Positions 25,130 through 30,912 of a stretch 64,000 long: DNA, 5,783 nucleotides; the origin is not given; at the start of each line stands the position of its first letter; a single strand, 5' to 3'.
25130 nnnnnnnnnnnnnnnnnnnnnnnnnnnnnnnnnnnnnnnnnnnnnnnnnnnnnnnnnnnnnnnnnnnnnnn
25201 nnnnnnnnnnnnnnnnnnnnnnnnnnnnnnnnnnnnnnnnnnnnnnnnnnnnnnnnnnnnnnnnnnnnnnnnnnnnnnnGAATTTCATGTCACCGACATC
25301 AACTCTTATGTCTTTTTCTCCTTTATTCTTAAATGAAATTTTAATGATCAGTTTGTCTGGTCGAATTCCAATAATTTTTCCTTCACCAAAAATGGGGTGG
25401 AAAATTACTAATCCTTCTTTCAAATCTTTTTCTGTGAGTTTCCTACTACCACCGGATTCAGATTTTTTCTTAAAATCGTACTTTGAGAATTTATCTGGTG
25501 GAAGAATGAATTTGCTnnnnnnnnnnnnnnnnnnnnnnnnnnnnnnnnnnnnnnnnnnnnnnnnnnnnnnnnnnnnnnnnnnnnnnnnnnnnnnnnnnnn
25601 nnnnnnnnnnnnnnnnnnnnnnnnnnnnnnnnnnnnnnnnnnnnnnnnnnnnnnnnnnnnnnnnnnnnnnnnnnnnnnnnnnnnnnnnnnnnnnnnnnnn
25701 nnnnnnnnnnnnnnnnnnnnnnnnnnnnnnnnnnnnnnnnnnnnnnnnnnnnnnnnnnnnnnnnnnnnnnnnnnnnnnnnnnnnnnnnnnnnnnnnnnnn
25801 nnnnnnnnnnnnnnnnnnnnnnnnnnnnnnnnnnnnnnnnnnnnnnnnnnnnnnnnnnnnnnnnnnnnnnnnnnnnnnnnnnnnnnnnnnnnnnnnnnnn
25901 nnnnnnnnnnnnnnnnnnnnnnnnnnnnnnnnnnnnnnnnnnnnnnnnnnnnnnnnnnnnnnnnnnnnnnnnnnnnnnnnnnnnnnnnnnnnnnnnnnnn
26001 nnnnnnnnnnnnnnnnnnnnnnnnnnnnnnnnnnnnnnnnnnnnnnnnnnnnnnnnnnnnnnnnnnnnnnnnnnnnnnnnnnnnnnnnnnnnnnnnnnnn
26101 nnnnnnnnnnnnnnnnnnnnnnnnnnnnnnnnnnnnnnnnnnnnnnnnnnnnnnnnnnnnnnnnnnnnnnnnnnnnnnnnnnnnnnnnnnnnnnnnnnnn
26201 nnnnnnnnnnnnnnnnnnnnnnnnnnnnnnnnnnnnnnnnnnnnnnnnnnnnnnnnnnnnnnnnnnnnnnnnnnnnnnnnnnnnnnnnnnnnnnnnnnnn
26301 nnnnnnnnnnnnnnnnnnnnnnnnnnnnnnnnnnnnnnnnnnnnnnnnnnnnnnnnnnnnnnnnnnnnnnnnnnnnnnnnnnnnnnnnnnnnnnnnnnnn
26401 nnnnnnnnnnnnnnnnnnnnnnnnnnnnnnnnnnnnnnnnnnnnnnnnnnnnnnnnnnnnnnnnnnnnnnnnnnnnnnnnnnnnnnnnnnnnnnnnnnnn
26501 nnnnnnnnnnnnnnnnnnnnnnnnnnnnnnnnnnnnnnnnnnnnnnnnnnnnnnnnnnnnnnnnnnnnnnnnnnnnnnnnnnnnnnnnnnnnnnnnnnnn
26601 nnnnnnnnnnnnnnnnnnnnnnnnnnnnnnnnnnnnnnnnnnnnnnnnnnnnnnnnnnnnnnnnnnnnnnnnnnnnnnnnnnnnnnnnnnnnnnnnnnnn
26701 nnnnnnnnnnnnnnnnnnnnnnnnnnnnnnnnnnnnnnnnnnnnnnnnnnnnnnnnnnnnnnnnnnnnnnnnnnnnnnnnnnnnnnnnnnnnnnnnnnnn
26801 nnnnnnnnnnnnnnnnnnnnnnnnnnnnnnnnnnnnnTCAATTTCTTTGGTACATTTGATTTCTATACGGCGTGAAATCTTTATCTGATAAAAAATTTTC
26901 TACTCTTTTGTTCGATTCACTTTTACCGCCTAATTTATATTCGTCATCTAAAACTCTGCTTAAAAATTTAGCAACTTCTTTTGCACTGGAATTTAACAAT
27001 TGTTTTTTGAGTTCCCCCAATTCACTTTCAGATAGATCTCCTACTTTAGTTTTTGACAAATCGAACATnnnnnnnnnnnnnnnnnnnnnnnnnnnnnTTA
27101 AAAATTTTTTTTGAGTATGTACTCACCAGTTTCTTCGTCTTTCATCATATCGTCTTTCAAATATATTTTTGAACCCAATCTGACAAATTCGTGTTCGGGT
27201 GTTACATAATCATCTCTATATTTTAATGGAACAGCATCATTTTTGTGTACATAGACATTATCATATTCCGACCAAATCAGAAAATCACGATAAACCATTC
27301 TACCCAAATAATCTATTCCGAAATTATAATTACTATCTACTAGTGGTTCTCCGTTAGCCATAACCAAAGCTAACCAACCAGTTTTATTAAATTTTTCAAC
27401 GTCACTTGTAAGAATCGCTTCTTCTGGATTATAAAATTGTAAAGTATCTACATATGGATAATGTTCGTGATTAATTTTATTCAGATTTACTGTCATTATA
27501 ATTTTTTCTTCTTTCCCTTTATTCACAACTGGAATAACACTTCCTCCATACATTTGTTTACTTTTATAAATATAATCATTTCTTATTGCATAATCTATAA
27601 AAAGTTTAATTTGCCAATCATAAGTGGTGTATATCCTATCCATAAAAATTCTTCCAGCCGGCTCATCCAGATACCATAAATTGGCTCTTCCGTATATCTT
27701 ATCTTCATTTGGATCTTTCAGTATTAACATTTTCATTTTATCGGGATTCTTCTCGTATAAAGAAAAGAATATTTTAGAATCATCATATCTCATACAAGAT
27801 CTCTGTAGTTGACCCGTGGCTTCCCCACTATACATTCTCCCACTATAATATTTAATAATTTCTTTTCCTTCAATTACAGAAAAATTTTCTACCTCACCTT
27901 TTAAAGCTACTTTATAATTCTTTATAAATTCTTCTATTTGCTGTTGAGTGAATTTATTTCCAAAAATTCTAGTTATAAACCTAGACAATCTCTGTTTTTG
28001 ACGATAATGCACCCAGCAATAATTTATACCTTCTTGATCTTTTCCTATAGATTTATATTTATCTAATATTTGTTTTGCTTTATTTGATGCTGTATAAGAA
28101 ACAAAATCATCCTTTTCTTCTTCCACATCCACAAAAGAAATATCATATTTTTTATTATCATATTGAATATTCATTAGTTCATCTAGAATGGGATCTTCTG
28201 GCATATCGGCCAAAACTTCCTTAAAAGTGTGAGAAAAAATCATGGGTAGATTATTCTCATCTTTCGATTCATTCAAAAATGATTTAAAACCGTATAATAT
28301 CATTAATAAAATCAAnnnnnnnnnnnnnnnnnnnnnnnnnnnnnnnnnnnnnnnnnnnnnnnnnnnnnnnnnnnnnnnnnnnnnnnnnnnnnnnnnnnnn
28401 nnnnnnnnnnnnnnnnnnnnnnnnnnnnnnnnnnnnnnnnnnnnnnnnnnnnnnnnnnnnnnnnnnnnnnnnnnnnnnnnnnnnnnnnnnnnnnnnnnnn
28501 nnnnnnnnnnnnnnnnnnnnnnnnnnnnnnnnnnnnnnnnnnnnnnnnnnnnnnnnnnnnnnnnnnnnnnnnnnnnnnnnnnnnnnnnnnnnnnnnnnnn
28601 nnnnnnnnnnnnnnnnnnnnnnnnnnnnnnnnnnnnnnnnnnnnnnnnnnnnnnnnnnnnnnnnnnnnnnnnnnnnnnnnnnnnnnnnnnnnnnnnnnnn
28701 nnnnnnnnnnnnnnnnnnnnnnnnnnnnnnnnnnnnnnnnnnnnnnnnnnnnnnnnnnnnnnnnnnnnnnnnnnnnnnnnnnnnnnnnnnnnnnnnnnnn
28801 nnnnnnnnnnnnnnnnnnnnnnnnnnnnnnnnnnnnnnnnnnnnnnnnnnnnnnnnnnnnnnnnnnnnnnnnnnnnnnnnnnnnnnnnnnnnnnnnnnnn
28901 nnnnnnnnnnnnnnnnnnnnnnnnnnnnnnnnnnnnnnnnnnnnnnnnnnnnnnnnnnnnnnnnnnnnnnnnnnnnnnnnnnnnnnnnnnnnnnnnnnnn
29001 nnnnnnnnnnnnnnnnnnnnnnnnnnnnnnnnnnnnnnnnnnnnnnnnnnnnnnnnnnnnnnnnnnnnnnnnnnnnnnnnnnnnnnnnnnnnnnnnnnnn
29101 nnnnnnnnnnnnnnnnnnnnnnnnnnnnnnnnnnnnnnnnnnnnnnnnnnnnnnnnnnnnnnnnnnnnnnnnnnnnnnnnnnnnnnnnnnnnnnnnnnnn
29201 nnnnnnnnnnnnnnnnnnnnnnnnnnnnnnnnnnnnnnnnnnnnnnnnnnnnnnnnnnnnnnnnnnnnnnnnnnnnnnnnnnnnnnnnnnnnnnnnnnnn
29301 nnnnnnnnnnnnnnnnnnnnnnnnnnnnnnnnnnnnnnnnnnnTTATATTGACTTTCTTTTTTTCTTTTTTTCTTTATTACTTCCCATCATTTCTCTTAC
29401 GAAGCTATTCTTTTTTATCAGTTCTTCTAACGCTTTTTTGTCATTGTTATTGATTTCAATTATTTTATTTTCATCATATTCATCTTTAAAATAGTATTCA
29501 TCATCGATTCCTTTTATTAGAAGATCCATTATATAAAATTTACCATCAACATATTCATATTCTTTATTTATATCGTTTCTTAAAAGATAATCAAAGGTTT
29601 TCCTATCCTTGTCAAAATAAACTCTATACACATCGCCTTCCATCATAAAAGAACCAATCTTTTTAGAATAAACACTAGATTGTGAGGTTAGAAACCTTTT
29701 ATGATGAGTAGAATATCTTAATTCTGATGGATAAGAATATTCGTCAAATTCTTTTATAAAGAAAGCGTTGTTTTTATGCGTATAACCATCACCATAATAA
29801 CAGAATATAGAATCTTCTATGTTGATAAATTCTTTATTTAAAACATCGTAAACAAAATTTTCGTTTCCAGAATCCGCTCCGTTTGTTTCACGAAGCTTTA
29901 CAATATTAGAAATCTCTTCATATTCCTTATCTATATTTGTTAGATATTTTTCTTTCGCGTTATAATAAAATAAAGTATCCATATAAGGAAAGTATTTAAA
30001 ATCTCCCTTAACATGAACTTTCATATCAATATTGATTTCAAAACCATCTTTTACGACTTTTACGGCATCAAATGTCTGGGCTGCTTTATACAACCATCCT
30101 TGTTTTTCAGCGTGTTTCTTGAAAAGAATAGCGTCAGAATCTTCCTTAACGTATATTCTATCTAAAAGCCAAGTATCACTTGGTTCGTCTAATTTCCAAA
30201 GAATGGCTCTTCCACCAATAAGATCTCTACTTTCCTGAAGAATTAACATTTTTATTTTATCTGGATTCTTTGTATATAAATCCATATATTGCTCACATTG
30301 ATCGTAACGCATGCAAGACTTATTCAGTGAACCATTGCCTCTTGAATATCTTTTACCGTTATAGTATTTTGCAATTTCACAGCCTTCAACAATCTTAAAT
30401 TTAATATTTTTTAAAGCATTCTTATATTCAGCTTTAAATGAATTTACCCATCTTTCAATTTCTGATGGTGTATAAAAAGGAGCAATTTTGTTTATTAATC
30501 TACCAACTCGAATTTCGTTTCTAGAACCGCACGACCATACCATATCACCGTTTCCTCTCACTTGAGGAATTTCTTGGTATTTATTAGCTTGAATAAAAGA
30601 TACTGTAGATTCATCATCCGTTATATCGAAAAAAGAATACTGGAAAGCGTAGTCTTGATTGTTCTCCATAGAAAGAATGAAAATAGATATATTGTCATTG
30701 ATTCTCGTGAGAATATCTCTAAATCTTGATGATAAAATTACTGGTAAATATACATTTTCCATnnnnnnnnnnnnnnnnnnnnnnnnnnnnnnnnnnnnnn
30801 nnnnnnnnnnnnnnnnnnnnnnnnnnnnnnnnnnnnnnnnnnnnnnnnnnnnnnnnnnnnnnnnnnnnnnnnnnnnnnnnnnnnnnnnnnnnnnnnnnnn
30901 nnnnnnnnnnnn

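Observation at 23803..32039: Tandem array of an uncharacterised six-member protein family interleaved with two M20/M28-like metallopeptidase paralogs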

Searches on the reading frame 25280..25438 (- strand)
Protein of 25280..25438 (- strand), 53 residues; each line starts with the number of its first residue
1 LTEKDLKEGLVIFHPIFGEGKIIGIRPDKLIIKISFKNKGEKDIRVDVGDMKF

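Call 114: search_solved_structures(query=A7, max_evalue=10, show_alignments=3)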
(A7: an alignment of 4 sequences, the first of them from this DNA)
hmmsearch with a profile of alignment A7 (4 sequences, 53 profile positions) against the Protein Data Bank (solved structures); distinct sequences matched with E-value up to 10: 11.
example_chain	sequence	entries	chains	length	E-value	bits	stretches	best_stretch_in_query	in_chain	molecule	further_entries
4c2t_A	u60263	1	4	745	0.0012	21.8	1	11-52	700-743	DNA HELICASE II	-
6sjd_B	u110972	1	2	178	0.091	15.8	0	7-41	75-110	Probable ribonuclease ZC3H12B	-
7egt_B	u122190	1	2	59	0.13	15.3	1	10-47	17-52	DNA helicase UvrD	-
7egs_B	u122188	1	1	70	0.39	13.7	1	7-43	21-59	DNA helicase II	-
7ndk_A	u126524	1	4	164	0.43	13.6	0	7-41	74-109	Probable ribonuclease ZC3H12C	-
7ndi_A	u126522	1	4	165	0.44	13.6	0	7-41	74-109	Probable ribonuclease ZC3H12C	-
7ndh_A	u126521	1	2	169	0.47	13.5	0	7-41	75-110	Probable ribonuclease ZC3H12C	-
6yi2_A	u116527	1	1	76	0.5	13.4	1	7-43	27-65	DNA helicase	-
7ndj_A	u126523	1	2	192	0.7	12.9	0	7-41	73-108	Probable ribonuclease ZC3H12C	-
6r3e_A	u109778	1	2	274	0.95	12.5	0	17-32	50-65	DNA (cytosine-5)-methyltransferase 3B,DNA (cytosine-5)-methyltransferase 3B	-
7n6g_1L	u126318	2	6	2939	1.3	12.1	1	16-36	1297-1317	FAP47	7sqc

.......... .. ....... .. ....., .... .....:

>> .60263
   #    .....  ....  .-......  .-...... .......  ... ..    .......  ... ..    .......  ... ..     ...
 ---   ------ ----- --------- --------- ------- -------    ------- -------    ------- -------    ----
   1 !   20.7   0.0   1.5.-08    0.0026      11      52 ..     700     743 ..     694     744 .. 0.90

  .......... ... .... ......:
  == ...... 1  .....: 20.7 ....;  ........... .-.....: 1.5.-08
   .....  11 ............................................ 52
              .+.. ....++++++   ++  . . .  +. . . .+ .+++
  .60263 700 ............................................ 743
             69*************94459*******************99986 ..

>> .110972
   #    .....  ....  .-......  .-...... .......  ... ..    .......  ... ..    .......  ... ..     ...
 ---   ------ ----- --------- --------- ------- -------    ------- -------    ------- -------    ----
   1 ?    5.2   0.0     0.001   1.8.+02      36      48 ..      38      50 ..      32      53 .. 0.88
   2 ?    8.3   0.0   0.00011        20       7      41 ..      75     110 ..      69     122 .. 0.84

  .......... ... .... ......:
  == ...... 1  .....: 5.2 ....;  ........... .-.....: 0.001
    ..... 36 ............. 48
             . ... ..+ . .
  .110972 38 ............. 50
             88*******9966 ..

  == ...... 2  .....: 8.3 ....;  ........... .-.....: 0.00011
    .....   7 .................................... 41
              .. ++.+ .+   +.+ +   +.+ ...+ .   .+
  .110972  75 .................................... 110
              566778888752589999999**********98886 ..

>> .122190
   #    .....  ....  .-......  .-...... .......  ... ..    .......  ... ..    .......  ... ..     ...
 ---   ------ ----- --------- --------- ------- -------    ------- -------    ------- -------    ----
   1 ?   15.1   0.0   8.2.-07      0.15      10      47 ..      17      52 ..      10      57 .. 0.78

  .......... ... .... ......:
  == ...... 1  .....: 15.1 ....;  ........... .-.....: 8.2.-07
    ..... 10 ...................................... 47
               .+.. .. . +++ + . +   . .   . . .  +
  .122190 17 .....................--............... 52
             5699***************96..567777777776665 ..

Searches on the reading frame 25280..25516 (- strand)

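Call 111: search_protein_families(library=pfam, proteins=[window:25280-25516:-], max_evalue=10)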
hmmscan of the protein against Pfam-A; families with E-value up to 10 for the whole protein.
seq(79 aa): 1 family
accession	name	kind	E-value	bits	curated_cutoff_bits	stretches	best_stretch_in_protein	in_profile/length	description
PF02559.22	CarD_TRCF_RID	-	0.13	12.8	23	1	32-66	1-40/57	CarD-like/TRCF RID domain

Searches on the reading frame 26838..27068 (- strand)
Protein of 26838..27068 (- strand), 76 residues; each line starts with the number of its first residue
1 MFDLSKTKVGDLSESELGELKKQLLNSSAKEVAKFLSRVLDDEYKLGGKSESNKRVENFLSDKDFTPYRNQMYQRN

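Call 111: search_protein_families(library=pfam, proteins=[window:26838-27068:-], max_evalue=10)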
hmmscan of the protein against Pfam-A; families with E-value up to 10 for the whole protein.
window:26838-27068:- (76 aa): 1 family
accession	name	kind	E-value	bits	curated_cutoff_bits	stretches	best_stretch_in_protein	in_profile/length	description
PF25561.1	QRICH1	-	0.18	12.3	30.8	1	13-45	32-64/115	QRICH1 domain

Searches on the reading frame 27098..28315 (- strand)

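Call 4: search_protein_families(library=pfam, proteins=[window:27098-28315:-], max_evalue=0.01)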
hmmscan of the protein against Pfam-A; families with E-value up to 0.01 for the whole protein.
window:27098-28315:- (405 aa): 0 families

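Call 8: search_protein_families(library=phrogs, proteins=[window:27098-28315:-], max_evalue=0.01)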
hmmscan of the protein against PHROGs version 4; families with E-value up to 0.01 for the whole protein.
window:27098-28315:- (405 aa): 0 families

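Call 19: search_protein_families(library=ncbifam, proteins=[window:27098-28315:-], max_evalue=0.1)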
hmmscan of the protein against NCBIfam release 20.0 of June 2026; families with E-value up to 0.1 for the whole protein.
window:27098-28315:- (405 aa): 1 family
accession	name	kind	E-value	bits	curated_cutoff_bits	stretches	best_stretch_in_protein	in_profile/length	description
NF047360.1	tail_chap_PVL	equivalog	0.038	14.3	25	1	70-129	15-66/86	phage tail assembly chaperone G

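Call 20: search_protein_families(library=padloc, proteins=[window:27098-28315:-], max_evalue=0.1)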
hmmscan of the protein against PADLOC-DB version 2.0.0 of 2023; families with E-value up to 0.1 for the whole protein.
window:27098-28315:- (405 aa): 0 families

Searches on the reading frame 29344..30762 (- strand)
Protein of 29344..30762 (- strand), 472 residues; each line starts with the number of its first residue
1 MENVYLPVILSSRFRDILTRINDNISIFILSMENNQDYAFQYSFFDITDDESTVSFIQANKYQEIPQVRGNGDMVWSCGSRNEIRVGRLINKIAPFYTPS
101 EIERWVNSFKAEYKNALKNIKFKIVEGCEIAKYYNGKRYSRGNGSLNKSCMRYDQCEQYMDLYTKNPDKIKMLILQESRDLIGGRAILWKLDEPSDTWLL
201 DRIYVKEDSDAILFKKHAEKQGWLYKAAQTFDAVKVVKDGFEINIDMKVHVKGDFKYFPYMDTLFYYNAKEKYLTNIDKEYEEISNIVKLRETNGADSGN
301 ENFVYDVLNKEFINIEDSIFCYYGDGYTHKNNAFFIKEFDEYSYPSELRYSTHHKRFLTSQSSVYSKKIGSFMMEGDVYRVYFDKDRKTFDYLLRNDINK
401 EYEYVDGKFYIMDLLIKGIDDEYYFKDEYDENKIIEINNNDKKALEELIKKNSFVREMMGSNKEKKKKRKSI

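Call 4: search_protein_families(library=pfam, proteins=[window:29344-30762:-], max_evalue=0.01)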
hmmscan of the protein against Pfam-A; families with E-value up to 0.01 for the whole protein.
window:29344-30762:- (472 aa): 0 families

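Call 8: search_protein_families(library=phrogs, proteins=[window:29344-30762:-], max_evalue=0.01)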
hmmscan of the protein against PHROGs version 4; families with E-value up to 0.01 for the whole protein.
window:29344-30762:- (472 aa): 0 families

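Call 19: search_protein_families(library=ncbifam, proteins=[window:29344-30762:-], max_evalue=0.1)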
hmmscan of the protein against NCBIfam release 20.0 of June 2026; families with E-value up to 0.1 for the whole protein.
window:29344-30762:- (472 aa): 0 families

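Call 20: search_protein_families(library=padloc, proteins=[window:29344-30762:-], max_evalue=0.1)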
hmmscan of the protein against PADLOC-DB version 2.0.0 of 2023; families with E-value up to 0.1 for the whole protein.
window:29344-30762:- (472 aa): 0 families

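Call 21: search_dna_similar(query=window:29344-30762:-, collection=phages, mode=protein, max_evalue=0.001, max_rows=30)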
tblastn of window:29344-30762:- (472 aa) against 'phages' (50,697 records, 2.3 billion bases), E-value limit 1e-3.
Records with a match: 13; places in all: 67; records where one place covers at least 80% of the query: 3.
Best place of each record, by identity: 60-80% 2; <60% 11.
By first word of the organism name: Cellulophaga 7; uncultured 5; Thermus 1.
By host as written in the record: - 5; Cellulophaga sp. HaHa_2_95 4; Cellulophaga baltica NN016038 2; Cellulophaga baltica NN015840 1; Thermus sp. TC4 1.
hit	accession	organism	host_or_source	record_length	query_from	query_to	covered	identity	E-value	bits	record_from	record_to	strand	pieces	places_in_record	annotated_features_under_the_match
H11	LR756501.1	uncultured phage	metagenomic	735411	1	460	97%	72.7%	0e+0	670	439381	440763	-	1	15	record has no annotation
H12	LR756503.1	uncultured phage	metagenomic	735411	1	460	97%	72.7%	0e+0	670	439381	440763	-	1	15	record has no annotation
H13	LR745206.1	uncultured phage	metagenomic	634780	2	386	82%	28.2%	5e-29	127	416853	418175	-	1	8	record has no annotation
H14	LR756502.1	uncultured phage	metagenomic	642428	10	373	77%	26.8%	2e-30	131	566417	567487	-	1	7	record has no annotation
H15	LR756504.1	uncultured phage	metagenomic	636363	8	344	71%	27.7%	1e-13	79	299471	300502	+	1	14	record has no annotation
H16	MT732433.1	Cellulophaga phage Calle_2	Cellulophaga sp. HaHa_2_95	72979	72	333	56%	30.5%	1e-15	86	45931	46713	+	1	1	hypothetical protein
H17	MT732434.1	Cellulophaga phage Calle_3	Cellulophaga sp. HaHa_2_95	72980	72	333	56%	30.5%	1e-15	86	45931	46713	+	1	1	hypothetical protein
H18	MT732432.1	Cellulophaga phage Calle_1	Cellulophaga sp. HaHa_2_95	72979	72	333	56%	30.5%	2e-15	86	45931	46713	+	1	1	hypothetical protein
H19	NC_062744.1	Cellulophaga phage Calle_1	Cellulophaga sp. HaHa_2_95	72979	72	333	56%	30.5%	2e-15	86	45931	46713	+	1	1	hypothetical protein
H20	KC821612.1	Cellulophaga phage phi40:1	Cellulophaga baltica NN015840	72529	72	333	56%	29.9%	3e-16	88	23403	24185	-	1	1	hypothetical protein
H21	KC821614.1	Cellulophaga phage phi38:1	Cellulophaga baltica NN016038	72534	72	333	56%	29.9%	3e-16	88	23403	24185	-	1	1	hypothetical protein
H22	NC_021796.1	Cellulophaga phage phi38:1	Cellulophaga baltica NN016038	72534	72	333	56%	29.9%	3e-16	88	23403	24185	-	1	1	hypothetical protein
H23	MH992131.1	Thermus phage TSP4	Thermus sp. TC4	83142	121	233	24%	36.8%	5e-7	59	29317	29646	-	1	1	hypothetical protein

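Call 32: get_annotated_region(hit=H22, flank=6000)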
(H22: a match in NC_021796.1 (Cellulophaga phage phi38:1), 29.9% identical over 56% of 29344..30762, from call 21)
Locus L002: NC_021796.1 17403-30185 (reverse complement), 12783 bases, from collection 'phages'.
description: Cellulophaga phage phi38:1, complete genome.
organism: Cellulophaga phage phi38:1 (NCBI taxid 1327977)
taxonomy: Viruses; Duplodnaviria; Heunggongvirae; Uroviricota; Caudoviricetes; Pervagoviridae; Callevirus; Callevirus phi38una
host: Cellulophaga baltica NN016038; source: seawater; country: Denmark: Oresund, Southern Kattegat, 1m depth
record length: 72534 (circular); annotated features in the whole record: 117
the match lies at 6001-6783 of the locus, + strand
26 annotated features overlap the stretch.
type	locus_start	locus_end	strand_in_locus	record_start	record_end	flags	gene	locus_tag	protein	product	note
CDS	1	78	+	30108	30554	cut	-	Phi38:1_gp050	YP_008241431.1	hypothetical protein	-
CDS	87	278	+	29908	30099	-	-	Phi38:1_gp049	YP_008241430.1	hypothetical protein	-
CDS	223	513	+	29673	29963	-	-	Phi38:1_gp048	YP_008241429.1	hypothetical protein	-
CDS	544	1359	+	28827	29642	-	-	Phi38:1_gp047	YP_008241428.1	hypothetical protein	-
tRNA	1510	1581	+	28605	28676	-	-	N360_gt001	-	tRNA-Glu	-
CDS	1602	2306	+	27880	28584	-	-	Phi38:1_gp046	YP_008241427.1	hypothetical protein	-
CDS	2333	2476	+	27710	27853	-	-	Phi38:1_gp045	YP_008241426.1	hypothetical protein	-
CDS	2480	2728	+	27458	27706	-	-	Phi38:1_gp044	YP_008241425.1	hypothetical protein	-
CDS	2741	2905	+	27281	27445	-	-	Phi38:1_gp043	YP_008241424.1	hypothetical protein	-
CDS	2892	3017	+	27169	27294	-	-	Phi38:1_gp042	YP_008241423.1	hypothetical protein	-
CDS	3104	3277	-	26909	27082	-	-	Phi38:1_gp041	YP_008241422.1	hypothetical protein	-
CDS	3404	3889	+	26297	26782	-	-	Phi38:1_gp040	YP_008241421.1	putative phosphoribosyl transferase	annotation based on sequence similarity to Pfam PF00156.22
CDS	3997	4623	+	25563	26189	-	-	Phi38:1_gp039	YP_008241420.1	hypothetical protein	-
CDS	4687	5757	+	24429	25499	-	-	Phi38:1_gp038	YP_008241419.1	peptidase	annotation based on sequence similarity to NCBI YP_003988844, CDD cl14876, and Pfam PF01546.23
CDS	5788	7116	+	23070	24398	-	-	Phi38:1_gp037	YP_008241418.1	hypothetical protein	-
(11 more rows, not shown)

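Call 33: get_annotated_region(hit=H23, flank=5000)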
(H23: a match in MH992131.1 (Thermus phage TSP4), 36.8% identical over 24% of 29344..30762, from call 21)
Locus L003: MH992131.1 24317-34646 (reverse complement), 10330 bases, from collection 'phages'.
description: UNVERIFIED: Thermus phage TSP4, complete genome.
organism: Thermus phage TSP4 (NCBI taxid 1298530)
taxonomy: Viruses; Duplodnaviria; Heunggongvirae; Uroviricota; Caudoviricetes; Oshimavirus
host: Thermus sp. TC4; source: -; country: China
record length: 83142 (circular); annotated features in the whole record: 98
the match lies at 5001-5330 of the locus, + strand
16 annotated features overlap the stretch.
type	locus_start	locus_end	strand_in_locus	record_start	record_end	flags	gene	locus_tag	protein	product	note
CDS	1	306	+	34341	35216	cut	-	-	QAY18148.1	hypothetical protein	No HHBLITS hits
CDS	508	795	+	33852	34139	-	-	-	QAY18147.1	hypothetical protein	No HHBLITS hits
CDS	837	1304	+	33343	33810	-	-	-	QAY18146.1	hypothetical protein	No HHBLITS hits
CDS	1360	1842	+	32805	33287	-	-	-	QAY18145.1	hypothetical protein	No HHBLITS hits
CDS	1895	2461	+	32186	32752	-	-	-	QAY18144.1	hypothetical protein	No HHBLITS hits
CDS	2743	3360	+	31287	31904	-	-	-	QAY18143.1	hypothetical protein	No HHBLITS hits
CDS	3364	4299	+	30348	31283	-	-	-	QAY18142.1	metal-dependent hydrolase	-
CDS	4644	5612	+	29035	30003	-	-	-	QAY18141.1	hypothetical protein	No HHBLITS hits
CDS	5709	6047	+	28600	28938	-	-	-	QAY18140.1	hypothetical protein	No HHBLITS hits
CDS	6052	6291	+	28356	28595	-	-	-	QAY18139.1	hypothetical protein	No HHBLITS hits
CDS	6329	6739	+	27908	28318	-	-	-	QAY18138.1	hypothetical protein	No HHBLITS hits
CDS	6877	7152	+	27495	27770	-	-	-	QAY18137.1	hypothetical protein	No HHBLITS hits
CDS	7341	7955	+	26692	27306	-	-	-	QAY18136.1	chaperone/ATP-dependent lon protease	-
CDS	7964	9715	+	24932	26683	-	-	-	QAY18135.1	von willebrand factor type A domain protein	-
CDS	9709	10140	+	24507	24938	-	-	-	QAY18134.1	hypothetical protein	No HHBLITS hits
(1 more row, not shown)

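Call 60: get_annotated_region(hit=H11, flank=20000)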
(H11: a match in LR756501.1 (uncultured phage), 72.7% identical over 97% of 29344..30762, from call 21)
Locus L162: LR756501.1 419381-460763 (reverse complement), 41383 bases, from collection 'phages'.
description: uncultured phage genome assembly, chromosome: 1.
organism: uncultured phage (NCBI taxid 278008)
taxonomy: Viruses; environmental samples
host: -; source: metagenomic; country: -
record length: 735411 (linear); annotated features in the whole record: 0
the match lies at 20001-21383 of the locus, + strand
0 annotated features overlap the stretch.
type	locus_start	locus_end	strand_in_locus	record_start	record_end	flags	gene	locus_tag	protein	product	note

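Call 105: search_protein_families(library=phrogs, proteins=[L002:5788-7116:+, L003:4644-5612:+, L003:2452-3357:+], max_evalue=0.001)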
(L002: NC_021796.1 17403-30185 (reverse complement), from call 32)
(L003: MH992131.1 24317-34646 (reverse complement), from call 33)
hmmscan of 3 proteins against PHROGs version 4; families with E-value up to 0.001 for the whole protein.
L002:5788-7116:+ (442 aa): 0 families

L003:4644-5612:+ (322 aa): 0 families

L003:2452-3357:+ (302 aa): 1 family
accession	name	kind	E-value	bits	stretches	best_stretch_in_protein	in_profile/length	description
phrog_23053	-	unknown function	2.2e-05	25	1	183-263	84-158/367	-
